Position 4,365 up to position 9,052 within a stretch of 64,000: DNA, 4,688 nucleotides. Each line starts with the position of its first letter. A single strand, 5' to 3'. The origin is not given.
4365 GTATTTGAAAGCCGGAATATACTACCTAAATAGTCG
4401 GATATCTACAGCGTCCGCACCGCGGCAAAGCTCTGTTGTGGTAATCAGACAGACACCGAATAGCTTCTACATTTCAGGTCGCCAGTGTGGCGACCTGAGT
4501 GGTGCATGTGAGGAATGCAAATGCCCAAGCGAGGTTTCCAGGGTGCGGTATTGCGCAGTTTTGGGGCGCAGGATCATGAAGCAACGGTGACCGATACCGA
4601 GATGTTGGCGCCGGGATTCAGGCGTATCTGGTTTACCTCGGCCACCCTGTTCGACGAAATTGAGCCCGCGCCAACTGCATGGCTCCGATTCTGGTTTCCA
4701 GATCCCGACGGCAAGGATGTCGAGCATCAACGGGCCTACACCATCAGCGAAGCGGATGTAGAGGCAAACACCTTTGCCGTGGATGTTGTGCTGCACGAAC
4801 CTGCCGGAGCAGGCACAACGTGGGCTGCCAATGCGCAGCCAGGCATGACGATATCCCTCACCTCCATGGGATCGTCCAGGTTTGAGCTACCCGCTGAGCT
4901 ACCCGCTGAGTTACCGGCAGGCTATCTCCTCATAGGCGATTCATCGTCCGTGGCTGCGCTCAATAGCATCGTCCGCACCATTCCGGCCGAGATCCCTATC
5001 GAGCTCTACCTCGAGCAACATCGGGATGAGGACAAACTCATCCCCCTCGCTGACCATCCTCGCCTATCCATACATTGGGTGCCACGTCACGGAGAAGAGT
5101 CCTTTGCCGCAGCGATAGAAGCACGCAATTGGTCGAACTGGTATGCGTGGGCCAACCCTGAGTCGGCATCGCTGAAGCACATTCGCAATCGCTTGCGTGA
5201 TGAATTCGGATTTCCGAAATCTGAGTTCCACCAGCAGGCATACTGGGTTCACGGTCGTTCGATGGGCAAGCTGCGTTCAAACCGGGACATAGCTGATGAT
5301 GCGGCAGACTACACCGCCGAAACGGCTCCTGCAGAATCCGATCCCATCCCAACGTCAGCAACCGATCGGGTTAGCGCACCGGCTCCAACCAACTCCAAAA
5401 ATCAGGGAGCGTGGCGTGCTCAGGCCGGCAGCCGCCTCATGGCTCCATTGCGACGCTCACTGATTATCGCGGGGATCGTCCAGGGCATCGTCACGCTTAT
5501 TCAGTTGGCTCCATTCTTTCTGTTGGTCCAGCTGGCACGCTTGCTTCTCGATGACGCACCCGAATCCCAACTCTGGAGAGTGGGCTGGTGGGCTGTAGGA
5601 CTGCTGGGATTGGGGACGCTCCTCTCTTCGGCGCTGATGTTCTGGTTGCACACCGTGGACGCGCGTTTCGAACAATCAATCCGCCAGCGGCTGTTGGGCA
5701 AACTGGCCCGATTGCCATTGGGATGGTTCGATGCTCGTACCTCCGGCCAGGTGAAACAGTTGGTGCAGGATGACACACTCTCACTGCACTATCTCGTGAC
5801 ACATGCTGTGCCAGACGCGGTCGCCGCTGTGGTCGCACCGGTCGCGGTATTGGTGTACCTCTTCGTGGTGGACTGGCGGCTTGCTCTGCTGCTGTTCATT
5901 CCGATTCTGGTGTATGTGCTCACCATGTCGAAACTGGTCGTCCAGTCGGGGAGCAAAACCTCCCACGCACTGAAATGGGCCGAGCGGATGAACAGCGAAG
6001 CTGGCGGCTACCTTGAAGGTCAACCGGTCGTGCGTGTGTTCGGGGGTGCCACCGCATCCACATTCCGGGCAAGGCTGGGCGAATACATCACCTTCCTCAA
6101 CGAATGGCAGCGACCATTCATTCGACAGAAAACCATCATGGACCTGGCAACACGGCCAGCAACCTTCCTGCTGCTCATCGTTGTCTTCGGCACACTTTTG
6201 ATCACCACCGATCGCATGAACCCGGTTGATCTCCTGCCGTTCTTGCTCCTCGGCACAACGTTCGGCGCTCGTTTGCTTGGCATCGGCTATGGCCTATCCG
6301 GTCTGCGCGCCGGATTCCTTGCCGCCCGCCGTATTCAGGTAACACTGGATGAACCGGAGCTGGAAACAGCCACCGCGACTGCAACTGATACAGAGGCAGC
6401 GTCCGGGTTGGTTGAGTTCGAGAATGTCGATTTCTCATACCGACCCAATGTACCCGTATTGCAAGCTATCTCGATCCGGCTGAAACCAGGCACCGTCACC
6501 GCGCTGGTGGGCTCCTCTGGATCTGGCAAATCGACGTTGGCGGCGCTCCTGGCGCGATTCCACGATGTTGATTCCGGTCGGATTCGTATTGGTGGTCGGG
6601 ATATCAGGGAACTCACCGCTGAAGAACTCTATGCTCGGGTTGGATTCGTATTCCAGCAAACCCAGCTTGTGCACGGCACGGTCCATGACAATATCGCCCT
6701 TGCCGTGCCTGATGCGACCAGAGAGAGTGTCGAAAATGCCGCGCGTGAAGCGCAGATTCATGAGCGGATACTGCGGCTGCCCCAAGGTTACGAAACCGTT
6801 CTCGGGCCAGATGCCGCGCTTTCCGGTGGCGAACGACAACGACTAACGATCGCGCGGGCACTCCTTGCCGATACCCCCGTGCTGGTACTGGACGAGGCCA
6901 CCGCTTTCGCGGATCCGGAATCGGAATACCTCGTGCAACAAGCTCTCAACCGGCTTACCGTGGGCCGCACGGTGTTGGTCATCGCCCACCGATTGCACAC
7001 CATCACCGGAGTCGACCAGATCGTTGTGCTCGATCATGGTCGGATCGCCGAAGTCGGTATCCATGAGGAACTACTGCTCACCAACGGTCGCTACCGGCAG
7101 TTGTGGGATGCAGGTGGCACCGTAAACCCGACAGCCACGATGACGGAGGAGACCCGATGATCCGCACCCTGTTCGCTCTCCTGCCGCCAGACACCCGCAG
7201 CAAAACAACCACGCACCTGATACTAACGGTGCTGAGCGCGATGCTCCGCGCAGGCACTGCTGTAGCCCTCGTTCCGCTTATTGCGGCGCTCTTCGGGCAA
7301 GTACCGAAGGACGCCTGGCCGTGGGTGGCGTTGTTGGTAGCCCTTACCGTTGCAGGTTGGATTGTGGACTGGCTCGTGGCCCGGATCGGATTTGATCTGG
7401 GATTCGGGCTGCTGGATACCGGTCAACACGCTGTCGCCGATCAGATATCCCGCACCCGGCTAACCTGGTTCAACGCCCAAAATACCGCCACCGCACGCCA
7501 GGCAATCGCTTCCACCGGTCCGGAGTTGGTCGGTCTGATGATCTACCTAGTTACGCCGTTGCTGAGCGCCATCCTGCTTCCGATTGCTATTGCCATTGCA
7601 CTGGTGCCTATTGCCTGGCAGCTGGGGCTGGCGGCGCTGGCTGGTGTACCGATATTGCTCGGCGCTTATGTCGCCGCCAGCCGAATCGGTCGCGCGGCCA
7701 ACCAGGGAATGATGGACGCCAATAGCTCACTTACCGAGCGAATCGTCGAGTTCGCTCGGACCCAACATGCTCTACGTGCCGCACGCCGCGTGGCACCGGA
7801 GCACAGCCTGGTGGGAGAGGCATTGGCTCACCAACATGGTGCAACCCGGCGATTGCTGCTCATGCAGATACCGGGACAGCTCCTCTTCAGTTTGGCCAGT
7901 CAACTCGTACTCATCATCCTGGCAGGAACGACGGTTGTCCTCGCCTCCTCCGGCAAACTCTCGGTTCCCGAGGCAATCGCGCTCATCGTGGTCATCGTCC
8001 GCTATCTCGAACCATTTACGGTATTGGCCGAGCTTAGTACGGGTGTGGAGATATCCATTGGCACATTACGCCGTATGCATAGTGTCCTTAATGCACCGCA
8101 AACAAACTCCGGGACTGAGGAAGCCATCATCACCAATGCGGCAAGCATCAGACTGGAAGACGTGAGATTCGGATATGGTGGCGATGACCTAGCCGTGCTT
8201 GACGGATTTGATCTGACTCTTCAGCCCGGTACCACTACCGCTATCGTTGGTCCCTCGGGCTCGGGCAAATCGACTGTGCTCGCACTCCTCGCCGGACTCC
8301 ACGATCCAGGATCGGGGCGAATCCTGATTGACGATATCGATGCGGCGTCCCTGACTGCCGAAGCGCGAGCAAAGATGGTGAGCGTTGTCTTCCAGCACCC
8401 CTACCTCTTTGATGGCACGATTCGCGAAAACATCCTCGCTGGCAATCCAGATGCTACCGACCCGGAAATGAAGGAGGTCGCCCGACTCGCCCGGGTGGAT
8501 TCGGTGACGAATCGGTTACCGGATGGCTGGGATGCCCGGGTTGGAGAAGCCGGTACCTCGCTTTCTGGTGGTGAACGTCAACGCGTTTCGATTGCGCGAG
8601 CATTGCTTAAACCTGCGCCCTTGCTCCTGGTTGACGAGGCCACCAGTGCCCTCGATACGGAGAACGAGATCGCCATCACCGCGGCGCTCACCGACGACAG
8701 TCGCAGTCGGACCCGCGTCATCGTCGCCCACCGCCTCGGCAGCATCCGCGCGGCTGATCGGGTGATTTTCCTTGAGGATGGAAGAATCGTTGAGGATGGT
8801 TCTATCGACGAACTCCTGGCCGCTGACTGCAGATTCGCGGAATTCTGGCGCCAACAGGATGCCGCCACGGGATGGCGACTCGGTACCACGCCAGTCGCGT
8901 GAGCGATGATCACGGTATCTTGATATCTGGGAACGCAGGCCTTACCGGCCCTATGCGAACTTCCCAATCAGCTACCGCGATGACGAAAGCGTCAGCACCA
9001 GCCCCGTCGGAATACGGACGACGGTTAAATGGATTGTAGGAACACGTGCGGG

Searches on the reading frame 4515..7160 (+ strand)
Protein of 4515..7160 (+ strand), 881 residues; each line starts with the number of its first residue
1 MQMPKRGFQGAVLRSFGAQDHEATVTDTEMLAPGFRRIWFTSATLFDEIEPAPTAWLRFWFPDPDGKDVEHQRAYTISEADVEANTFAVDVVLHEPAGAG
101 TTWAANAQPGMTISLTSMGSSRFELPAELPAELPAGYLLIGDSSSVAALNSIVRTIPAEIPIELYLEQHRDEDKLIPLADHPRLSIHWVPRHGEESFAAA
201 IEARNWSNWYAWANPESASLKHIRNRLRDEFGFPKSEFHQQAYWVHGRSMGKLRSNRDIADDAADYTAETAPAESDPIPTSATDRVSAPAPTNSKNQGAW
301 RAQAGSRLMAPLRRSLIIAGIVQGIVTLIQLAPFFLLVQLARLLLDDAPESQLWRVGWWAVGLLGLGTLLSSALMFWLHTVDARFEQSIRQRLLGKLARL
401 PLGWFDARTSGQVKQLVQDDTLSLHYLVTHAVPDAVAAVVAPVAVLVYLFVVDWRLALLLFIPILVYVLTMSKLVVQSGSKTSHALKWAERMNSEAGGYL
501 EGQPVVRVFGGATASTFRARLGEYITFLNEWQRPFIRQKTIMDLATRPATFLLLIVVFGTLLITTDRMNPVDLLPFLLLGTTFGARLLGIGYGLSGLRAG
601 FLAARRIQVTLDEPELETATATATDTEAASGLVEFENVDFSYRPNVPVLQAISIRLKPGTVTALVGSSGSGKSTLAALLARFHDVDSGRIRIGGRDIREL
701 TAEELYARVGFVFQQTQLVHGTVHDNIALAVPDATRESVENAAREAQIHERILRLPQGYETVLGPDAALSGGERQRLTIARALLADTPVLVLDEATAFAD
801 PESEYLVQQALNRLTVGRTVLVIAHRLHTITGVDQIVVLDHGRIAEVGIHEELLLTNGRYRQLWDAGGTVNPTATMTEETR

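Call 3: search_protein_families(library=pfam, proteins=[window:4515-7160:+], max_evalue=0.01)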
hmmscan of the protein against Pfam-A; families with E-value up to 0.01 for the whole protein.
window:4515-7160:+ (881 aa): 9 families
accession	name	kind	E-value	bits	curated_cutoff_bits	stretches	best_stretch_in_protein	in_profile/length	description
PF00005.33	ABC_tran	-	1.7e-29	103.6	25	1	649-797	1-137/137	ABC transporter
PF04954.18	SIP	-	1.8e-23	83.8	26.3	1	136-247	3-119/119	Siderophore-interacting protein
PF00664.28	ABC_membrane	-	3.2e-20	73.4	28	1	316-583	1-270/274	ABC transporter transmembrane region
PF08021.17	FAD_binding_9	-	8e-13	49.1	23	1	26-116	3-114/120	Siderophore-interacting FAD-binding domain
PF02463.25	SMC_N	-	3.6e-05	23.7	40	1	660-838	25-210/220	RecF/RecN/SMC N terminal domain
PF13191.12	AAA_16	-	0.0002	22.3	32.6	1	661-823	26-167/167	AAA ATPase domain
PF13401.12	AAA_22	-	0.00043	21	27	1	660-818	6-117/130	AAA domain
PF13555.12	AAA_29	-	0.0036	17.5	27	1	654-675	17-38/61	P-loop containing region of AAA domain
PF03193.22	RsgA_GTPase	-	0.0099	16.1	30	0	649-689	97-136/174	RsgA GTPase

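Call 70: search_protein_families(library=ncbifam, proteins=[window:4515-7160:+], max_evalue=0.001)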
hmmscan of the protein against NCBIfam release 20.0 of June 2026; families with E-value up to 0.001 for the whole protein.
window:4515-7160:+ (881 aa): 187 families (the best 25 are shown)
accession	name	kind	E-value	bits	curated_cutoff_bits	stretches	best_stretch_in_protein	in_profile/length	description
TIGR02203.1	MsbA_lipidA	equivalog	3.2e-95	319.8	602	1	311-864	11-566/572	lipid A export permease/ATP-binding protein MsbA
TIGR02204.1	MsbA_rel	hypoth_equivalog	3.9e-91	306.5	780.4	1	371-863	74-571/576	ABC transporter, permease/ATP-binding protein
NF010178.0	PRK13657.1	equivalog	3.7e-89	299.8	733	1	384-875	86-578/588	glucan ABC transporter ATP-binding protein/ permease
TIGR00958.1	3a01208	subfamily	1.3e-86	291.4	874.6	1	378-863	225-710/711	antigen peptide transporter 2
NF052233.1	CphA_assoc_ABC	equivalog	2e-86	291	880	1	264-867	135-743/766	cyanophycin metabolism-associated ABC transporter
NF045513.1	HepA_fam_ABC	equivalog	2.3e-86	290.6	725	1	351-861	92-603/610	heterocyst formation ABC transporter subunit HepA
NF008381.0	PRK11176.1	equivalog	1.1e-80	271.7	867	2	603-864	314-576/582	lipid A ABC transporter ATP-binding protein/permease MsbA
TIGR03796.1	NHLM_micro_ABC1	equivalog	5.2e-79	266.2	853.3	1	363-863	203-708/710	NHLP family bacteriocin export ABC transporter peptidase/permease/ATPase subunit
TIGR02857.1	CydD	equivalog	1.5e-76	258.5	435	2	599-839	289-529/529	thiol reductant ABC exporter subunit CydD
TIGR01846.1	type_I_sec_HlyB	subfamily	1.2e-74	251.9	725.55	1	381-865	206-690/694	type I secretion system permease/ATPase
TIGR03797.1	NHLM_micro_ABC2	equivalog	5.5e-74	249.9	709.4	1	315-863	137-681/686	NHLP bacteriocin export ABC transporter permease/ATPase subunit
NF008364.0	PRK11160.1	equivalog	2.1e-64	218.1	630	1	406-864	113-572/575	heme ABC transporter ATP-binding protein/permease CydC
TIGR01192.1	chvA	subfamily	9e-63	212.8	585.4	1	388-870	90-573/585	glucan export ABC transporter ATP-binding protein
TIGR02868.1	CydC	equivalog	2e-62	211.6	329.05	1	379-827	78-530/530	thiol reductant ABC exporter subunit CydC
NF008055.0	PRK10789.1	equivalog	3.7e-61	207.3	845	1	387-864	90-568/590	SmdA family multidrug ABC transporter permease/ATP-binding protein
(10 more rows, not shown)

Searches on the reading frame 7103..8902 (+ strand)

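Call 3: search_protein_families(library=pfam, proteins=[window:7103-8902:+], max_evalue=0.01)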
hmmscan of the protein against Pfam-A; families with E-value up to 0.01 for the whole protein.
window:7103-8902:+ (599 aa): 8 families
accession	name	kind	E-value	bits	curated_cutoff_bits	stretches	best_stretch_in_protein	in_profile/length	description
PF00005.33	ABC_tran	-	2.6e-32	112.7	25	1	366-515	1-137/137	ABC transporter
PF02463.25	SMC_N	-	2.4e-09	37.4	40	1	486-555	136-209/220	RecF/RecN/SMC N terminal domain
PF00664.28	ABC_membrane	-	4.3e-06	27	28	1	39-298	5-267/274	ABC transporter transmembrane region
PF09818.15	ABC_ATPase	-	0.00017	21.2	23.2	0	374-426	78-133/283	P-loop domain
PF13555.12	AAA_29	-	0.00022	21.3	27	1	368-395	14-42/61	P-loop containing region of AAA domain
PF13304.12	AAA_21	-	0.00049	20.7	27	1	379-402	2-25/304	AAA domain, putative AbiEii toxin, Type IV TA system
PF13401.12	AAA_22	-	0.0026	18.5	27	0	379-403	8-32/130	AAA domain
PF13604.12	AAA_30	-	0.0053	17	27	0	376-528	18-111/191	AAA domain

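Call 70: search_protein_families(library=ncbifam, proteins=[window:7157-8902:+], max_evalue=0.001)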
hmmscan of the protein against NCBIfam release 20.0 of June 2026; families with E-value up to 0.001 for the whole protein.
window:7157-8902:+ (581 aa): 186 families (the best 25 are shown)
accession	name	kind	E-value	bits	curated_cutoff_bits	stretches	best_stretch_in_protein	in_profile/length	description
TIGR02203.1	MsbA_lipidA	equivalog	5.8e-86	289.2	602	1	19-565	14-567/572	lipid A export permease/ATP-binding protein MsbA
NF010178.0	PRK13657.1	equivalog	3.7e-82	276.6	733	1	35-568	39-571/588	glucan ABC transporter ATP-binding protein/ permease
TIGR01846.1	type_I_sec_HlyB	subfamily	3.5e-78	263.6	725.55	1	223-567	347-692/694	type I secretion system permease/ATPase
TIGR03375.1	type_I_sec_LssB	subfamily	5.1e-76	256.4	693.1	1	146-556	279-691/696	type I secretion system permease/ATPase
NF045513.1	HepA_fam_ABC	equivalog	1.1e-75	255.3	725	1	84-567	125-609/610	heterocyst formation ABC transporter subunit HepA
TIGR02204.1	MsbA_rel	hypoth_equivalog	3.3e-75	253.9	780.4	1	145-565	149-573/576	ABC transporter, permease/ATP-binding protein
TIGR03796.1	NHLM_micro_ABC1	equivalog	1.2e-73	248.5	853.3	1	143-562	282-707/710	NHLP family bacteriocin export ABC transporter peptidase/permease/ATPase subunit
TIGR02857.1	CydD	equivalog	5.5e-71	240.1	435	1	19-538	3-528/529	thiol reductant ABC exporter subunit CydD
TIGR03797.1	NHLM_micro_ABC2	equivalog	2e-68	231.5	709.4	1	86-567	208-685/686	NHLP bacteriocin export ABC transporter permease/ATPase subunit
TIGR02868.1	CydC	equivalog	1.2e-67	228.8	329.05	1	123-527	122-530/530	thiol reductant ABC exporter subunit CydC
TIGR01192.1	chvA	subfamily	1.3e-67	228.8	585.4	1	52-566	54-569/585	glucan export ABC transporter ATP-binding protein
TIGR00958.1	3a01208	subfamily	6.5e-67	226.3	874.6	1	141-556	288-703/711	antigen peptide transporter 2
NF052233.1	CphA_assoc_ABC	equivalog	9.6e-66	222.6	880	1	245-568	421-744/766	cyanophycin metabolism-associated ABC transporter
NF008364.0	PRK11160.1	equivalog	2.9e-64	217.6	630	1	127-565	133-573/575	heme ABC transporter ATP-binding protein/permease CydC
NF008381.0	PRK11176.1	equivalog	5.4e-62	210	867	1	241-567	256-579/582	lipid A ABC transporter ATP-binding protein/permease MsbA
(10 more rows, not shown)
